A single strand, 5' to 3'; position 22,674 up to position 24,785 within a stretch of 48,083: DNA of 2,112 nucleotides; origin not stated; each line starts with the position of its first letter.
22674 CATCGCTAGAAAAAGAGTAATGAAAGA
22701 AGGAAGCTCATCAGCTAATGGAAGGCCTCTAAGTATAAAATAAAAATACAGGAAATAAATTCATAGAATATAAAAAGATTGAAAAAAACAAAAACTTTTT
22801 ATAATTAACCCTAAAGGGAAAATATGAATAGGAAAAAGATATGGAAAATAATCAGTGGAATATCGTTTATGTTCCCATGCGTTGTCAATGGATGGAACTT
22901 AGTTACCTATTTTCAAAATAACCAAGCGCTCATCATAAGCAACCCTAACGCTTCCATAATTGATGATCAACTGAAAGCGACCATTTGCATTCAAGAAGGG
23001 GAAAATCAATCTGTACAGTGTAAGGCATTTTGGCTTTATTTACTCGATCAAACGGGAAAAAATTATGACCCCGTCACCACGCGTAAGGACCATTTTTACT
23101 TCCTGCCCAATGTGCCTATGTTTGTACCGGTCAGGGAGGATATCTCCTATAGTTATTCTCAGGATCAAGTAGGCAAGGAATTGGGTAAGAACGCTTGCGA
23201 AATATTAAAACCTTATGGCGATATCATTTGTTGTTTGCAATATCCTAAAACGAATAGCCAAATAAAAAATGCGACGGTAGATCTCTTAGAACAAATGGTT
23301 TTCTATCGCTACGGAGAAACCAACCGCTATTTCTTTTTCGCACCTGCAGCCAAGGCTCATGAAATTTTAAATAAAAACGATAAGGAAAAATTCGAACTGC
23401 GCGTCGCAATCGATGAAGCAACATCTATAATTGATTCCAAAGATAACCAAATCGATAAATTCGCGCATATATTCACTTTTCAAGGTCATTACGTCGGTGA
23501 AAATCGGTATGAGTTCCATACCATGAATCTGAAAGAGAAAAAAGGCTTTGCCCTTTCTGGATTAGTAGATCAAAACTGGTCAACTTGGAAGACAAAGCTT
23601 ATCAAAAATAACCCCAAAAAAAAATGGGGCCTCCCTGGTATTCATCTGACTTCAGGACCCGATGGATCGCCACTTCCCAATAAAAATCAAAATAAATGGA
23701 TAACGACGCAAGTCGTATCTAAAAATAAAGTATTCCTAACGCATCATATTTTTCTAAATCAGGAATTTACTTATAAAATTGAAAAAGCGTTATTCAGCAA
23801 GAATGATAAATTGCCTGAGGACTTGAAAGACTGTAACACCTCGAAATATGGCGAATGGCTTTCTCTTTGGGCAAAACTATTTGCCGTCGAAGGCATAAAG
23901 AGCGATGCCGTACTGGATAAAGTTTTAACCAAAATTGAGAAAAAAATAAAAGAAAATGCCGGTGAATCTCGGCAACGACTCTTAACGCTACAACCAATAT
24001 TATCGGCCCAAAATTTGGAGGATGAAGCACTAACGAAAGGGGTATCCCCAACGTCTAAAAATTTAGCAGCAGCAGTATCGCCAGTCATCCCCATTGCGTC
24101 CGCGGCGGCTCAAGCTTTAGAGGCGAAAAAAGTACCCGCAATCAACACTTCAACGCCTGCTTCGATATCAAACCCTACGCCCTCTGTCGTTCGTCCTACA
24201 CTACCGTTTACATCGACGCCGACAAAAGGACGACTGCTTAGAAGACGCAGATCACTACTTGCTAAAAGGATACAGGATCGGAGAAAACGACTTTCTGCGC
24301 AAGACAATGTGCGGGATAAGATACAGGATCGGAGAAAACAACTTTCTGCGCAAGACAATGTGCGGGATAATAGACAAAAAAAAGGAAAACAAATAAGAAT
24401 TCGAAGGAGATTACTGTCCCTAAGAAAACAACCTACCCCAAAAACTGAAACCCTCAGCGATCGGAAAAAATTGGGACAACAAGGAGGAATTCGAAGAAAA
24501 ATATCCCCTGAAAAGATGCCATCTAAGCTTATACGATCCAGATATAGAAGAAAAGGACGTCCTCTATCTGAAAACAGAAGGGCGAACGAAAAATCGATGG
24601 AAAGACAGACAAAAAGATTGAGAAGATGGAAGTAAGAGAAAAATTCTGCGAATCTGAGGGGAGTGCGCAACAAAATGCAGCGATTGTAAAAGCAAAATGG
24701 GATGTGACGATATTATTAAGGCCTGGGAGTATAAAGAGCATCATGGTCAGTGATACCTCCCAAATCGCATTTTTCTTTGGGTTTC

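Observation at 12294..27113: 14.8-kb co-oriented array: four paralogues of an unrecognised secreted-protein family bracketing a giant coiled-coil protein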

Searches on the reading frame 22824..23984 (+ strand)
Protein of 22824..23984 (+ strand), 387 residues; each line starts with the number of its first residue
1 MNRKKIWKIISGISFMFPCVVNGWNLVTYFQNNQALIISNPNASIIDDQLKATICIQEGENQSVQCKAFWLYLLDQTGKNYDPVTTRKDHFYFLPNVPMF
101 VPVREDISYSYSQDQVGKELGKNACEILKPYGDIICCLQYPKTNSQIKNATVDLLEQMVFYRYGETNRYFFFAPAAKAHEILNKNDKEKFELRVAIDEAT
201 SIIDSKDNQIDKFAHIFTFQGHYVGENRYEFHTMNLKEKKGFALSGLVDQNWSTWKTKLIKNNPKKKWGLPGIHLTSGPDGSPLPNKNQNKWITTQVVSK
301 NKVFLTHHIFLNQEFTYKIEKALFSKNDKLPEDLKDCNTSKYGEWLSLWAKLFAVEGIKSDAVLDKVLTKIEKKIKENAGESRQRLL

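Call 24: find_homologous_proteins(query=A4, max_evalue=0.001)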
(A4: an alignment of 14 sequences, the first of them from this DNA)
Query A4 (14 sequences) (383 aa, profile of the alignment): 4 proteins with E <= 0.001 among 5746 candidates.
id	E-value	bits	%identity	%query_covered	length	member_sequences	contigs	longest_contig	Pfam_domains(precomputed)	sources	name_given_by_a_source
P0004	5.7e-143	495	40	98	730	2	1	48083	-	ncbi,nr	ncbi:MAG: hypothetical protein LBB11_03215 [Puniceicoccales bacterium]|nr:hypothetical protein [Puni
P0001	2.9e-137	476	100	96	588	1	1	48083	-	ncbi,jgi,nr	ncbi:MAG: hypothetical protein LBB11_03225 [Puniceicoccales bacterium]|jgi:hypothetical protein|nr:h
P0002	7.4e-137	475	40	92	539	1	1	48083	-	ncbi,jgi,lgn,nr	ncbi:MAG: hypothetical protein LBB11_03210 [Puniceicoccales bacterium]|jgi:hypothetical protein|nr:h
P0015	7.9e-65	237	23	61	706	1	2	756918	-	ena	-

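Call 32: find_related_loci(query=A6, collection=genome_contigs, flank=10000)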
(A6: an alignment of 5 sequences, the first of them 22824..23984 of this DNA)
Query A6 (387 aa) in genome_contigs; peptide patterns used: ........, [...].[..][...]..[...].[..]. (x = any residue, [..] = any of these).
67 stretches matched a pattern, but none encodes a relative of the query by tblastn (E <= 1e-3).

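Call 40: predict_structure(alignment_id=A5)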
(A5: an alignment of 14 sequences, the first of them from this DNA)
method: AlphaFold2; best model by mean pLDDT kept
length: 383 residues; sequences in the alignment: 14
mean_pLDDT: 72.7   pTM: 0.80
mean pLDDT of the five models: 72.7, 71.5, 69.8, 64.3, 64.1
residues with pLDDT >= 90: 86; 70-90: 160; 50-70: 71; < 50: 66
segments of 3 or more residues with pLDDT < 50: 1-23, 29-45, 116-122, 221-224, 253-264, 381-383
pLDDT, mean of each block of 10 residues (from residue 1): 43 31 46 38 51 75 78 71 71 88 74 50 70 88 67 90 88 91 85 77 64 74 58 80 78 43 55 80 81 92 93 93 84 76 84 92 94 81 39
secondary structure, 60 per line:
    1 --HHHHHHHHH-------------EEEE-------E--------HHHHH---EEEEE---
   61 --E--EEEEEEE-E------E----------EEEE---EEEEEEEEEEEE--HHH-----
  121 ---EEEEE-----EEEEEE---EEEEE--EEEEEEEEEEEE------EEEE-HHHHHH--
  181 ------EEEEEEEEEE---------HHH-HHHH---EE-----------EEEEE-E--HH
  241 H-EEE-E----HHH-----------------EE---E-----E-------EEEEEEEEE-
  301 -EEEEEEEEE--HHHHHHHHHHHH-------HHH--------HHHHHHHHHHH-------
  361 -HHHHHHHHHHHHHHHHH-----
elements in order: H3-11 E25-28 H45-49 E53-57 E66-72 E92-95 E99-110 E124-128 E134-139 E143-147 E150-161 E168-171 H173-178 E187-196 H210-213 E230-234 E243-245 E291-299 E302-310 H313-324 H343-353 H362-378
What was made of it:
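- The AF2 model (14-sequence MSA, pLDDT 72.7, pTM 0.80; call 40) has no PDB fold match.
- Tried and rejected: It was redone with 14 sequences (call 40).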

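Call 42: fold_search(model_id=the predicted structure, library=pdb)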
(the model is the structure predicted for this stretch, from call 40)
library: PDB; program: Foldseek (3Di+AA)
matches with E <= 10: 626; with E <= 0.001: 0
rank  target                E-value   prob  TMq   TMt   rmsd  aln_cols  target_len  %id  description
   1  5dfk                  4.4e-02  0.69  0.17  0.31   7.2       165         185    5  Crystal Structure of the Escherichia coli Common Pilus Chaperone, EcpB (released 2015-11-04)
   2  7sqc_M1               6.2e-02  0.08  0.13  0.10  25.1       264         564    8  Ciliary C1 central pair apparatus isolated from Chlamydomonas reinhardtii (released 2022-04-13)
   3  8gsx                  8.7e-02  0.07  0.12  0.16  18.0       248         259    7  X-ray structure of Clostridium perfringens pili protein B collagen-binding domains (released 2023-06-07)
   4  5l7u_A                1.0e-01  0.07  0.11  0.08  16.8       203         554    9  Crystal structure of BvGH123 with bound GalNAc (released 2017-03-22)
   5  8k2f                  1.1e-01  0.14  0.14  0.12  16.0       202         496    9  Crystal structure of Group 1 oligosaccharide-releasing beta-N-acetylgalactosaminidase NgaCa from Cohnella abietis, apo 1 (released 2024-04-24)
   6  7jqe                  1.4e-01  0.11  0.12  0.13  42.3       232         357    7  Structure of an extracellular fragment of EsaA from Streptococcus gallolyticus (released 2020-11-11)
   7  8oe0_B                1.6e-01  0.09  0.15  0.18  23.0       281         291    9  Cryo-EM structure of a pre-dimerized murine IL-12 complete extracellular signaling complex (Class 2). (released 2024-02-07)
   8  3vta_B                1.7e-01  0.25  0.13  0.09   7.2       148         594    7  Crystal Structure of cucumisin, a subtilisin-like endoprotease from Cucumis melo L (released 2012-08-08)
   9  8ovb_B                1.7e-01  0.08  0.14  0.08  24.9       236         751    7  Human Complement C3b in complex with Trypanosoma brucei ISG65. (released 2024-02-14)
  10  7y4x_A                1.8e-01  0.41  0.14  0.44  10.7       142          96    9  Crystal structure of sDscam Ig1 domain, isoform alpha7 (released 2023-05-24)
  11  3vta_A                2.0e-01  0.16  0.13  0.09   7.7       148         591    8  Crystal Structure of cucumisin, a subtilisin-like endoprotease from Cucumis melo L (released 2012-08-08)
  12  3f84_B                2.0e-01  0.12  0.15  0.18  20.9       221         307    9  Structure of fusion complex of major pilin CfaB and major pilin CfaB of CFA/I pilus from ETEC E. coli (released 2009-08-11)
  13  2j1k_O                2.1e-01  0.14  0.14  0.32   8.2       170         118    9  CAV-2 fibre head in complex with CAR D1 (released 2006-09-05)
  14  9g2h_A                2.1e-01  0.09  0.14  0.05  22.3       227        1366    7  Mouse Teneurin2 dimer variant A1B0 (released 2026-01-21)
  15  2j1k_K                2.2e-01  0.18  0.16  0.35   7.7       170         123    8  CAV-2 fibre head in complex with CAR D1 (released 2006-09-05)
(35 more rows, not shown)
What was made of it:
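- The best hit has E = 0.044 and TM 0.17 (call 42). The beta-sandwich-like model gives weak hits to pilus chaperone and adhesin folds (call 42).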

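Call 46: fold_search(model_id=the predicted structure, library=viral)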
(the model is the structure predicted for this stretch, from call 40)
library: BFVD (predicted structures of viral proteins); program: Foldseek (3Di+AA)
matches with E <= 10: 575; with E <= 0.001: 3
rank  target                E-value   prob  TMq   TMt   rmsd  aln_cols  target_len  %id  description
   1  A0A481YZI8            8.4e-06  1.00  0.25  0.17   8.3       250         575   13  Uncharacterized protein [Mimivirus LCMiAC01]
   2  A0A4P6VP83            8.4e-06  1.00  0.26  0.34  15.2       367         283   13  Uncharacterized protein [Mimivirus LCMiAC02]
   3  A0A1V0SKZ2            1.9e-04  1.00  0.22  0.43   8.5       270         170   11  Uncharacterized protein [Klosneuvirus KNV1]
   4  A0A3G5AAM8            1.2e-03  0.95  0.23  0.34  13.8       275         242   10  Uncharacterized protein [Hyperionvirus sp.]
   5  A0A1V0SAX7            1.6e-03  0.94  0.25  0.35   8.0       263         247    9  Uncharacterized protein [Catovirus CTV1]
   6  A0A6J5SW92            5.8e-03  0.18  0.14  0.07  14.9       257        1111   11  Uncharacterized protein [uncultured Caudovirales phage]
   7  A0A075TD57            5.1e-02  0.33  0.17  0.25  16.1       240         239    8  Orf00074 (Fragment) [uncultured crAssphage]
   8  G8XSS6                6.1e-02  0.16  0.11  0.13  14.6       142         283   11  Membrane protein UL14 [Saimiriine betaherpesvirus 4]
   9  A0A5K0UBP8            6.5e-02  0.25  0.20  0.20  26.4       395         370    9  Uncharacterized protein [Yasminevirus sp. GU-2018]
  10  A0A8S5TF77            6.8e-02  0.05  0.10  0.15  19.5       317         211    8  BACON domain-containing protein [Myoviridae sp. ct3pM2]
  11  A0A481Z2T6            7.2e-02  0.03  0.09  0.08  21.1       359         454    8  Uncharacterized protein [Pithovirus LCPAC102]
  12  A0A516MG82            9.1e-02  0.11  0.15  0.23  16.1       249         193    8  (no name in the UniProt tables at hand)
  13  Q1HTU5                9.6e-02  0.30  0.15  0.29  10.3       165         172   10  Hypothetical pox protein [Squirrelpox virus]
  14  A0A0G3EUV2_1          1.0e-01  0.07  0.12  0.05  18.3       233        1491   12  Genome polyprotein [Brevicoryne brassicae virus - UK]
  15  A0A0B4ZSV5            1.1e-01  0.20  0.20  0.16  19.9       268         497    9  GG [Suid herpesvirus 1]
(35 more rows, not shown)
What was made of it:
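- Foldseek hits to uncharacterised Mimiviridae proteins (E 8e-6 to 2e-4; call 46).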

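Call 52: search_protein_families(library=pfam, alignment_id=A5, max_evalue=5)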
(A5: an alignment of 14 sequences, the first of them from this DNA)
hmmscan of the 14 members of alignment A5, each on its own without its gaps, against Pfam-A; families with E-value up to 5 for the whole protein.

A. member 1, seq(383 aa): 0 families

B. families by the number of members that match (of 14 scanned): 2 families
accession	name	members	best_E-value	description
PF12422.13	Condensin2nSMC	1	0.09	Condensin II non structural maintenance of chromosomes subunit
PF02806.24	Alpha-amylase_C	1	0.18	Alpha amylase, C-terminal all-beta domain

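Call 53: search_solved_structures(query=A5, max_evalue=10)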
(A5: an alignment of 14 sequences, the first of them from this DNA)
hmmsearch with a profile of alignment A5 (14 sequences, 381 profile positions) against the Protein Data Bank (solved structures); distinct sequences matched with E-value up to 10: 0.

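Call 76: find_related_loci(query=A6, collection=metagenome_contigs, flank=10000)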
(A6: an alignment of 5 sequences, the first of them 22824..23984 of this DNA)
Query A6 (387 aa) in metagenome_contigs; peptide patterns used: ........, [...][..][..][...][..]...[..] (x = any residue, [..] = any of these).
285 stretches matched a pattern, but none encodes a relative of the query by tblastn (E <= 1e-3).

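Call 83: find_related_loci(query=A6, collection=viral_contigs, flank=5000)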
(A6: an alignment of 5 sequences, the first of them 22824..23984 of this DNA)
Query A6 (387 aa) in viral_contigs; peptide patterns used: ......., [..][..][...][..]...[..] (x = any residue, [..] = any of these).
130 stretches matched a pattern, but none encodes a relative of the query by tblastn (E <= 1e-3).
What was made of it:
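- No relatives in IMG/VR (call 83).
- Tried and rejected: GTDB genomes, JGI metagenome contigs and IMG/VR gave no relatives (calls 32, 76, 83).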

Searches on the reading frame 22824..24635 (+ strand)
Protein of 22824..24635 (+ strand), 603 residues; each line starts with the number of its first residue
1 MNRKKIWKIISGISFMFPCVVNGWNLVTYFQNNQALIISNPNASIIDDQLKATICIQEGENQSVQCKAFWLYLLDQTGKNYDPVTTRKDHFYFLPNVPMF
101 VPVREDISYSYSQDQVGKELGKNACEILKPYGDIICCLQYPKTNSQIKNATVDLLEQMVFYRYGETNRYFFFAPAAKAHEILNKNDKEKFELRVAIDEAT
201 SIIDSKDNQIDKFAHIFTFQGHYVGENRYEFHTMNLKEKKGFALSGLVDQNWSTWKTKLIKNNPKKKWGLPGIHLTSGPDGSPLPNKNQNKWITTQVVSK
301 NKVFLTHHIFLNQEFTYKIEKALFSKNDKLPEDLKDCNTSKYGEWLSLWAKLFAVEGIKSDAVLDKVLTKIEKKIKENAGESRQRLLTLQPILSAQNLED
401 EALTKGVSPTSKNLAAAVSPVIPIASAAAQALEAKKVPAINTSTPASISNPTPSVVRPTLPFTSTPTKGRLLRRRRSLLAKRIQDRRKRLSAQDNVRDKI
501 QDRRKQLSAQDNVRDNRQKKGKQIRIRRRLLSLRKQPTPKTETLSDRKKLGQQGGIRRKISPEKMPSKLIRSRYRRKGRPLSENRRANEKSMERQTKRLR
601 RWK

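Call 4: search_protein_families(library=pfam, proteins=[window:22824-24635:+], max_evalue=1)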
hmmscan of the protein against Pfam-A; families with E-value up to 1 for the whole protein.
window:22824-24635:+ (603 aa): 0 families

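Call 6: find_homologous_proteins(query=window:22824-24635:+, max_evalue=0.001)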
Query window:22824-24635:+ (603 aa): 2 proteins with E <= 0.001 among 8000 candidates.
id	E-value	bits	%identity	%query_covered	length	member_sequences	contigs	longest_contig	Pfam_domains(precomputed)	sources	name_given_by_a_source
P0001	0.0e+0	1335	100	98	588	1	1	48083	-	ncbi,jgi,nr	ncbi:MAG: hypothetical protein LBB11_03225 [Puniceicoccales bacterium]|jgi:hypothetical protein|nr:h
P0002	6.6e-65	238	41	57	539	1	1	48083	-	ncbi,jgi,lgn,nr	ncbi:MAG: hypothetical protein LBB11_03210 [Puniceicoccales bacterium]|jgi:hypothetical protein|nr:h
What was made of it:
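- Tried and rejected: They returned only the window's own proteins plus P0015 (calls 6, 24).
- Checked: P3 against P1 gives E = 6.6e-65 (call 6), far beyond chance.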

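Call 16: search_protein_families(library=ncbifam, proteins=[window:22824-24635:+], max_evalue=0.1)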
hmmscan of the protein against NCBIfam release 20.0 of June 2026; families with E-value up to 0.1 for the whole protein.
window:22824-24635:+ (603 aa): 0 families

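Call 43: list_cluster_members(proteins=[P0001, P0006, P0015, P0005, P0009, P0007, P0008, P0014])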
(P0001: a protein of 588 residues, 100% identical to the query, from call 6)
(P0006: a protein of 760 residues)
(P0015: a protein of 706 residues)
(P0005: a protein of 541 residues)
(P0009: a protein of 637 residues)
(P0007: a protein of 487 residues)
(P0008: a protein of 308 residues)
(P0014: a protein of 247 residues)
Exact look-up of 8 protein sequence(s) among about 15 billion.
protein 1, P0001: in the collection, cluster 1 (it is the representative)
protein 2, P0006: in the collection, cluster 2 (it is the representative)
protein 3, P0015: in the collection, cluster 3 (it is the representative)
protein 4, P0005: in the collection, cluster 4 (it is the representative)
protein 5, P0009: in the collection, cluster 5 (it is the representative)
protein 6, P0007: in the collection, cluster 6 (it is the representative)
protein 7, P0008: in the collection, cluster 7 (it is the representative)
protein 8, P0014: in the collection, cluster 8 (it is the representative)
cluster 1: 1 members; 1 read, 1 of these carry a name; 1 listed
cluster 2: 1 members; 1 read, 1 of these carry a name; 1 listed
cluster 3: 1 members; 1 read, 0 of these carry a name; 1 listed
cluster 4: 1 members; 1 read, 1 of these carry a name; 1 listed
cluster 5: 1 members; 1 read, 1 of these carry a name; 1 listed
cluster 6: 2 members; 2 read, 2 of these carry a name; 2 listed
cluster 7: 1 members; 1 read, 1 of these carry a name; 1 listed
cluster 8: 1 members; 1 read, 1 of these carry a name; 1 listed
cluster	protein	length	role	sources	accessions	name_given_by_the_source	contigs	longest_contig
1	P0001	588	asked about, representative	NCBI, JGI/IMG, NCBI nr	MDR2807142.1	MAG: hypothetical protein LBB11_03225 [Puniceicoccales bacterium] | hypothetical protein | hypothetical protein [Puniceicoccales bacterium]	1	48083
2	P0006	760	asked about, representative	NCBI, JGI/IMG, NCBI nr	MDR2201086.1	MAG: hypothetical protein LBN94_03190 [Puniceicoccales bacterium] | hypothetical protein | hypothetical protein [Puniceicoccales bacterium]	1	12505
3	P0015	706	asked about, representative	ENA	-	-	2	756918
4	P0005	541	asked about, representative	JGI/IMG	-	hypothetical protein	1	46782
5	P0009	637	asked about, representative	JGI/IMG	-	hypothetical protein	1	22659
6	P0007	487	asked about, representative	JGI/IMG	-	hypothetical protein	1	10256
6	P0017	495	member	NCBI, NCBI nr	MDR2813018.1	MAG: hypothetical protein LBB05_04535, partial [Puniceicoccales bacterium] | hypothetical protein [Puniceicoccales bacterium]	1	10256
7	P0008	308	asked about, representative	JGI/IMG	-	hypothetical protein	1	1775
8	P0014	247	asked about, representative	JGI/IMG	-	hypothetical protein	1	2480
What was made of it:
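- The named ones are all 'Puniceicoccales bacterium' MAG proteins (call 43).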

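Call 78: search_protein_families(library=phrogs, proteins=[window:22824-24635:+], max_evalue=0.1)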
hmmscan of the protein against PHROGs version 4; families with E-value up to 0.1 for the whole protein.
window:22824-24635:+ (603 aa): 0 families

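Call 90: find_encoding_contigs(protein=P0002, flank=10000, max_places=6)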
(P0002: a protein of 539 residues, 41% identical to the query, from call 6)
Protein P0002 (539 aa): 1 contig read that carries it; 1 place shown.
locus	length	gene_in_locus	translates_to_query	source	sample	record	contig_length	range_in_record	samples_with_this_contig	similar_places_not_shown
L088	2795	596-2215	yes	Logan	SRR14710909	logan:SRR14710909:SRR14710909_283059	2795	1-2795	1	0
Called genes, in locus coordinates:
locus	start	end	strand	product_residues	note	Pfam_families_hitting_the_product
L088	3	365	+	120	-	?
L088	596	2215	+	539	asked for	-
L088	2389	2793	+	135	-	?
